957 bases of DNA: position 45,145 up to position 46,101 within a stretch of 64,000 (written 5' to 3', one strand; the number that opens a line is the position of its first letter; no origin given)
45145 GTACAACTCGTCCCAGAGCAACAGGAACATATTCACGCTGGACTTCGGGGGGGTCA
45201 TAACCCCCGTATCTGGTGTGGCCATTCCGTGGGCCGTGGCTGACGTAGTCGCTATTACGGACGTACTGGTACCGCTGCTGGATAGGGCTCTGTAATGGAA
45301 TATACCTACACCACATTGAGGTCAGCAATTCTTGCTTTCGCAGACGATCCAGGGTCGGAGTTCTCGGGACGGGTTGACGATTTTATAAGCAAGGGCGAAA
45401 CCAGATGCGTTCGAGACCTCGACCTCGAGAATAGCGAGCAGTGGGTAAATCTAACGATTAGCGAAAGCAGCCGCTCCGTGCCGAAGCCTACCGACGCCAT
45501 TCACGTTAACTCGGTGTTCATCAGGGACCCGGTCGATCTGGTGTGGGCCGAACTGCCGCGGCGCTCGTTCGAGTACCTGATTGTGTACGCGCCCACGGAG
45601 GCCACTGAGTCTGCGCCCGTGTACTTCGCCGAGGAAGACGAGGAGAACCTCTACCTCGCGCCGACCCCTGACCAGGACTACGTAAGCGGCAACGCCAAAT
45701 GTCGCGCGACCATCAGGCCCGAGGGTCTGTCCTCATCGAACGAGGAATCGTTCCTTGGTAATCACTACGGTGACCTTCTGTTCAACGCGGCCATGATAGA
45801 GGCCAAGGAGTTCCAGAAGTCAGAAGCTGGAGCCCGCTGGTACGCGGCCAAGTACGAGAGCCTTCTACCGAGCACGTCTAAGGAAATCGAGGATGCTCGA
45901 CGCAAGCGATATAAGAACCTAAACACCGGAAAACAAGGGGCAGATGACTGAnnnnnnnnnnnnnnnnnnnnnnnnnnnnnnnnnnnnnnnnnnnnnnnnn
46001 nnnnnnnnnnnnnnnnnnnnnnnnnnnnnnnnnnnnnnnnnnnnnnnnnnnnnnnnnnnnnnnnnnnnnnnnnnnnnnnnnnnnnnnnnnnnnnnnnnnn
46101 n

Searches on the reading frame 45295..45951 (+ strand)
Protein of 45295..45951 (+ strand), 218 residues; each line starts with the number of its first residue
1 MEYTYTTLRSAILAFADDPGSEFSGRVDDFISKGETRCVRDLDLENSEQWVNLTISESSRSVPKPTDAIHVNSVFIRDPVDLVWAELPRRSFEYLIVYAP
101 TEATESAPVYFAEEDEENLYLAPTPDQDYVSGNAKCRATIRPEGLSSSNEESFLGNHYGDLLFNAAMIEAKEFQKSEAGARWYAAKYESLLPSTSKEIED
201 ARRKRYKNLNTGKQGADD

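Call 26: search_protein_families(library=phrogs, proteins=[window:45295-45951:+], max_evalue=0.001)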
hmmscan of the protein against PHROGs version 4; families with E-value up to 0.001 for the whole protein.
window:45295-45951:+ (218 aa): 2 families
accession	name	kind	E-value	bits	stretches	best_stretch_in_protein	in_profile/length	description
phrog_2941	-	head and packaging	5.7e-11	43.5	1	4-204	5-197/208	virion structural protein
phrog_10775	-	tail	5.7e-06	27.2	1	98-196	126-219/237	tail protein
